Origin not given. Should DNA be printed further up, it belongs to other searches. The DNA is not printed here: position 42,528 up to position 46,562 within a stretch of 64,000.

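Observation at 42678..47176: A 1244-aa protein with a prepilin-type N-terminus is co-transcribed with a Cys-rich anchored partner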

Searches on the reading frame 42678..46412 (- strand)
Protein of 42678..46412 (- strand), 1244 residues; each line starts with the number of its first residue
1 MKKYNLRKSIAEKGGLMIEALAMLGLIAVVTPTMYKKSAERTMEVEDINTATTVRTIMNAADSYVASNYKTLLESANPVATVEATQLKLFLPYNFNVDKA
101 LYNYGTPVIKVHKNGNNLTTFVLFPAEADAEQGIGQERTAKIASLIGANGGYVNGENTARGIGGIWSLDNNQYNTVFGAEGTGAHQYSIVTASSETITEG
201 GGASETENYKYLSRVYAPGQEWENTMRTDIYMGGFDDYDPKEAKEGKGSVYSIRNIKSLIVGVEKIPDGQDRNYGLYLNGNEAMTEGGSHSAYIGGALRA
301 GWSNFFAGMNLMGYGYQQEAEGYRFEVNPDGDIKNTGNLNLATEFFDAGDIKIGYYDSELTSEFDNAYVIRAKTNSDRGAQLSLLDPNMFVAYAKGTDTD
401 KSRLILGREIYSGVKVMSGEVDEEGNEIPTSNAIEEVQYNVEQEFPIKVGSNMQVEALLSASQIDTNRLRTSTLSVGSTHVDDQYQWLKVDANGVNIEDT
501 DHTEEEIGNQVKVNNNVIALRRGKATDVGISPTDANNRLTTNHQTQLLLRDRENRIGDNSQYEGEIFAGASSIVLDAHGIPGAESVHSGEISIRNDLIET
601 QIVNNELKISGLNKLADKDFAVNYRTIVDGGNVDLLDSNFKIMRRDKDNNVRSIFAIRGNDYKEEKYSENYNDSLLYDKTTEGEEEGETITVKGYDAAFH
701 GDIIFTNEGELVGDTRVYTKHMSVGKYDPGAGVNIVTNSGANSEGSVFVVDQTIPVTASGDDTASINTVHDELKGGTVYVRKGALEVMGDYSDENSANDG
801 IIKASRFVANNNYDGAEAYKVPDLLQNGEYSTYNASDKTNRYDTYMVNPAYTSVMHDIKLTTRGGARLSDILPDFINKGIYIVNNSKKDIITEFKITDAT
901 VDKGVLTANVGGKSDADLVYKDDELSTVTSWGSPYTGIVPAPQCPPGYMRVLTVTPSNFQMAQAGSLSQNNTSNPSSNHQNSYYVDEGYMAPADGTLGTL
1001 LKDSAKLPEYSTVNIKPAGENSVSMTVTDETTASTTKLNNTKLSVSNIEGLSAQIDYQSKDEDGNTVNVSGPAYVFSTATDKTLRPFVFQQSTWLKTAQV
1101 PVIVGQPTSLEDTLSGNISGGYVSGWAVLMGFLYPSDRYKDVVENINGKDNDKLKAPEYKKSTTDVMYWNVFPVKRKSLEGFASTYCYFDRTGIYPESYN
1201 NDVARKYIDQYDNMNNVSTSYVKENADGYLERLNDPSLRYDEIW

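Call 6: search_protein_families(library=pfam, proteins=[window:42678-46412:-], max_evalue=1)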
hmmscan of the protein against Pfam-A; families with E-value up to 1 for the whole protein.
window:42678-46412:- (1244 aa): 2 families
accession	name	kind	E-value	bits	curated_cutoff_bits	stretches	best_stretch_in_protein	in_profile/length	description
PF16697.10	Yop-YscD_cpl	-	0.033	14.9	33.2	1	480-530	35-85/94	Inner membrane component of T3SS, cytoplasmic domain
PF09543.15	DUF2379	-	0.2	12.6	21.1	1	508-561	17-68/116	Protein of unknown function (DUF2379)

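Call 7: search_protein_families(library=ncbifam, proteins=[window:42678-46412:-], max_evalue=1)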
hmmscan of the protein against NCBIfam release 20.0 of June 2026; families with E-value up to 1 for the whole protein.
window:42678-46412:- (1244 aa): 1 family
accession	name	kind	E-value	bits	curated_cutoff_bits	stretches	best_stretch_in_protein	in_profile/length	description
TIGR02267.1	TIGR02267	domain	0.13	12.7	60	1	507-561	20-74/123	DUSAM domain-containing protein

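Call 10: find_homologous_proteins(query=window:42678-46412:-, max_evalue=0.001)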
Query window:42678-46412:- (1244 aa): 585 proteins with E <= 0.001 among 8000 candidates; the best 120 are listed.
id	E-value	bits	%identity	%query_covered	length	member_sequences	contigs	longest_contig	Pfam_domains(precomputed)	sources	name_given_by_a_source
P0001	0.0e+0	2367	86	100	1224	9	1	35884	-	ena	-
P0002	1.1e-211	724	39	100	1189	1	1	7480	-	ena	-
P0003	5.5e-209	715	38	100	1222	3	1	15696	-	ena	-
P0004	1.1e-204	701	37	100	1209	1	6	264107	-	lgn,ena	-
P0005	1.6e-203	697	38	100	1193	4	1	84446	-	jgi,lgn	jgi:hypothetical protein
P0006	3.3e-202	693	37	100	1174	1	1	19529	-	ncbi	ncbi:MAG: hypothetical protein VZR95_02135 [Alphaproteobacteria bacterium]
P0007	4.1e-201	689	37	100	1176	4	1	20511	-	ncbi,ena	-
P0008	2.1e-199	683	38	100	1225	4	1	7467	-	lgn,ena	-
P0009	3.4e-199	683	37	99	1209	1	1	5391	-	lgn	-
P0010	3.5e-199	683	38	100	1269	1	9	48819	-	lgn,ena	-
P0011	1.3e-197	678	38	100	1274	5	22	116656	-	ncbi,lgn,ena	-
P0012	5.4e-197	675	36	100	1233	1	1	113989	-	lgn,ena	-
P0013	3.2e-196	673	37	100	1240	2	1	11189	-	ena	-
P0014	1.0e-195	671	38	100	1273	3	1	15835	-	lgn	-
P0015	2.6e-195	670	38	100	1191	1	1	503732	-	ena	-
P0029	3.5e-191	656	36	54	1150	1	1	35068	-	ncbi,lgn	-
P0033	2.5e-190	653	36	100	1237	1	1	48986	-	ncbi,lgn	-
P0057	1.7e-189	651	37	100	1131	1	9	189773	-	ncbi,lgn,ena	-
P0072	2.9e-189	650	37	100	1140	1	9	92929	-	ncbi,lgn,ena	-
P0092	1.1e-188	648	36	100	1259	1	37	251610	-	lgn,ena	-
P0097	2.0e-188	647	36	100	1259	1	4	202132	-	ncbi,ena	-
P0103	5.7e-188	646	36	100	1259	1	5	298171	-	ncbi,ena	-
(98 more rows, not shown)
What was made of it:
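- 42678..46412 (-): Gene for the 1244-aa PilV-like modular prepilin. More than 585 full-length homologues (call 10).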

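Call 11: find_encoding_contigs(protein=window:42678-46412:-, flank=10000, max_places=6)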
Protein window:42678-46412:- (1244 aa): no gene with exactly this product is on record in the collection.

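Call 12: find_encoding_contigs(protein=P0015, flank=10000, max_places=2)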
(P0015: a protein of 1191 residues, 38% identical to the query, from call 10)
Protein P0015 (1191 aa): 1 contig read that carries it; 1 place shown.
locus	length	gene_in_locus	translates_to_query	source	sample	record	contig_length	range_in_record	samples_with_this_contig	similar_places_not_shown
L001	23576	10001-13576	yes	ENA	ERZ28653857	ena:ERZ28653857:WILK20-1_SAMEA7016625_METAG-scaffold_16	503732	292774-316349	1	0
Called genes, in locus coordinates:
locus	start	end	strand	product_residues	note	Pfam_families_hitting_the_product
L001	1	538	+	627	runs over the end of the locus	-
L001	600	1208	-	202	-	-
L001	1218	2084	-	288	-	-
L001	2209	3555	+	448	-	PF01134:GIDA, PF01266:DAO (weak), PF13450:NAD_binding_8 (weak)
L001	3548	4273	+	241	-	-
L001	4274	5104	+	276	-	PF00494:SQS_PSY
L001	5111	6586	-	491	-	PF00149:Metallophos, PF02872:5_nucleotid_C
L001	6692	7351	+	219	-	-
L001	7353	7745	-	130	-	-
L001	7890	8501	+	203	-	-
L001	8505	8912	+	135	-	-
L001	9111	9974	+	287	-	-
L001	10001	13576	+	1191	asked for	-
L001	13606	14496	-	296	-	-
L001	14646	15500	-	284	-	PF17848:Zn_ribbon_ACC, PF01039:Carboxyl_trans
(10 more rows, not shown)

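Call 13: find_encoding_contigs(protein=P0103, flank=10000, max_places=2)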
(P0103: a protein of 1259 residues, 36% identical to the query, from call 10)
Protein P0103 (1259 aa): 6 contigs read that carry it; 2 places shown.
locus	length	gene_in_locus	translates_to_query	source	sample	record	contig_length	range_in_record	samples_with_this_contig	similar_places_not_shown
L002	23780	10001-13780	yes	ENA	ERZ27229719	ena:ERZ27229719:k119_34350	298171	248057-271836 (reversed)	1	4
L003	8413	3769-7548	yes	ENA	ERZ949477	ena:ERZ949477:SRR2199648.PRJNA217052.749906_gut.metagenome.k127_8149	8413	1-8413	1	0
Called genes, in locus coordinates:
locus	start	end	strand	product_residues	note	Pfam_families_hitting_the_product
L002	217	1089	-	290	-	PF00231:ATP-synt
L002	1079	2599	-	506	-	PF02874:ATP-synt_ab_N (weak), PF00006:ATP-synt_ab, PF00306:ATP-synt_ab_C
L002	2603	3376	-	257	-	PF00430:ATP-synt_B, PF00213:OSCP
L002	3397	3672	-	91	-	PF00137:ATP-synt_C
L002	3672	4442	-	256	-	PF00119:ATP-synt_A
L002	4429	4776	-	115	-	PF12966:AtpR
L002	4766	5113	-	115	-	PF09527:ATPase_gene1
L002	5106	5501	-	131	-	PF02823:ATP-synt_DE_N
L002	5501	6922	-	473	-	PF02874:ATP-synt_ab_N, PF00006:ATP-synt_ab, PF22919:ATP-synt_VA_C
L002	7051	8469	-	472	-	PF13231:PMT_2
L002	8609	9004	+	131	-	PF00293:NUDIX, PF14815:NUDIX_4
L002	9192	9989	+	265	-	-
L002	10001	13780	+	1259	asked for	-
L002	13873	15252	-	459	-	PF00009:GTP_EFTU (weak), PF01926:MMR_HSR1, PF02421:FeoB_N, PF00009:GTP_EFTU, PF01926:MMR_HSR1, PF02421:FeoB_N, PF04548:AIG1, PF14714:KH_dom-like, +9 more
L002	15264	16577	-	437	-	PF01011:PQQ (faint), PF25293:Beta-prop_EMC1_N (weak), PF13570:Beta-prop_ACSF4, PF23727:Beta-prop_FAM234A_B (faint), PF13360:PQQ_2, PF13570:Beta-prop_ACSF4, PF25293:Beta-prop_EMC1_N (weak)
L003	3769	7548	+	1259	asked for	-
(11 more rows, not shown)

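Call 33: search_solved_structures(query=A1, max_evalue=10, show_alignments=3)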
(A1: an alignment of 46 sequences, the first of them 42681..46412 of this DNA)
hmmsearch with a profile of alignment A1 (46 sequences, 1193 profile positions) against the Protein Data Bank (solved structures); distinct sequences matched with E-value up to 10: 0.
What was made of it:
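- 42681..45629 (-): C-terminal extension of about 980 residues, predicted mostly beta, with no detectable relatives outside the family. No PDB sequence hit (call 33).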
